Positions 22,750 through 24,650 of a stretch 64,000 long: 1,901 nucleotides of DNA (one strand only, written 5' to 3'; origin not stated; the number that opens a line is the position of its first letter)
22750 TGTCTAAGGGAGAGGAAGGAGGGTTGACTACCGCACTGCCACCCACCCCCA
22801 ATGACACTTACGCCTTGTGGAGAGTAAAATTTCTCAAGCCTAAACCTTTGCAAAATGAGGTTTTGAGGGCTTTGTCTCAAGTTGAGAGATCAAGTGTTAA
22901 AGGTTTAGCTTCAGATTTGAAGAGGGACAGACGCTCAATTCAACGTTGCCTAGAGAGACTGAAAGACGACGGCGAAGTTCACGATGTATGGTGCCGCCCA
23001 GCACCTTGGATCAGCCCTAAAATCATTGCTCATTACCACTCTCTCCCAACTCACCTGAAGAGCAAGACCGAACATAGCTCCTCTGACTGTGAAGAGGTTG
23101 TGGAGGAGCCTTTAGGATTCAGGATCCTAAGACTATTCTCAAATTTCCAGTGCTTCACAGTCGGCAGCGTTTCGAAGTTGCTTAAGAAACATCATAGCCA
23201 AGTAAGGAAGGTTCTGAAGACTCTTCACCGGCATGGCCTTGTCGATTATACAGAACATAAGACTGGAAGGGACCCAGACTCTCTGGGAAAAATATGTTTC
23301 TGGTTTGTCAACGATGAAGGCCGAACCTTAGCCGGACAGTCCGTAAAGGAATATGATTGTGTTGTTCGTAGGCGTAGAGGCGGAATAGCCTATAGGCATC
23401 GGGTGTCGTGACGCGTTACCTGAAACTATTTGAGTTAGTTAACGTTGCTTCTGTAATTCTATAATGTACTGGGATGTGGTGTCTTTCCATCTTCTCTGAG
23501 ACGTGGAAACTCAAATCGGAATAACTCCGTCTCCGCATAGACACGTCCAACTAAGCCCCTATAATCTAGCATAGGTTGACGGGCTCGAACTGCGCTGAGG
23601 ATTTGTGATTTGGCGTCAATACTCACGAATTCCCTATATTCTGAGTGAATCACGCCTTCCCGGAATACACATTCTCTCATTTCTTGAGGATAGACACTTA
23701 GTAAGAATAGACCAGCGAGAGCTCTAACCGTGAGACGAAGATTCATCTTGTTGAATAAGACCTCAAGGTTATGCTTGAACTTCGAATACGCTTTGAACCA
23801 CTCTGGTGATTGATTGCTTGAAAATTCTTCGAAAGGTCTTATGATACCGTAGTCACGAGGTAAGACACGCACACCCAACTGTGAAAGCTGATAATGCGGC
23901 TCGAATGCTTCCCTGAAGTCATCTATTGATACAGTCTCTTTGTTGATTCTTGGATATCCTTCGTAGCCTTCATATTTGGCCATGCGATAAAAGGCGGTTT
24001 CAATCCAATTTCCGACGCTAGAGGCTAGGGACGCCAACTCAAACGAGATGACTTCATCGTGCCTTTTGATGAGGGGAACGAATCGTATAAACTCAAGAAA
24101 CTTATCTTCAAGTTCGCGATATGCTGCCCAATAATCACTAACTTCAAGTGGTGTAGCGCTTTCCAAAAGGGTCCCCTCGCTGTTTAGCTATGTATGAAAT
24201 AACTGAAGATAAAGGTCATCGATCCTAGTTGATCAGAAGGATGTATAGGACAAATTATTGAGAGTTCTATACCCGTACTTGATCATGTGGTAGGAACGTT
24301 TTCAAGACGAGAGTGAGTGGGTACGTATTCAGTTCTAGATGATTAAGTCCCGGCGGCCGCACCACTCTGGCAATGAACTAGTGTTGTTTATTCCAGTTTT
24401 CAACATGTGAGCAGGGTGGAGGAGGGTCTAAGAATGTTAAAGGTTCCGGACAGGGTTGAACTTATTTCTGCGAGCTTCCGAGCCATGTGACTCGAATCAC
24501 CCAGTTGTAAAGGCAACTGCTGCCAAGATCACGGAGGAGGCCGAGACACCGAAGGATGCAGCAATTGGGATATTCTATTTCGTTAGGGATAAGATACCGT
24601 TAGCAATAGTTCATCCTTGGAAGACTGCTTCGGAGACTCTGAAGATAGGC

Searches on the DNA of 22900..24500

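Call 47: search_rna_families(source=window, start=22900, end=24500, threshold=evalue, max_evalue=1, show_alignments=2)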
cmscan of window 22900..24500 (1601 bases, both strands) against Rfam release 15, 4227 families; matches with E-value up to 1: 0.
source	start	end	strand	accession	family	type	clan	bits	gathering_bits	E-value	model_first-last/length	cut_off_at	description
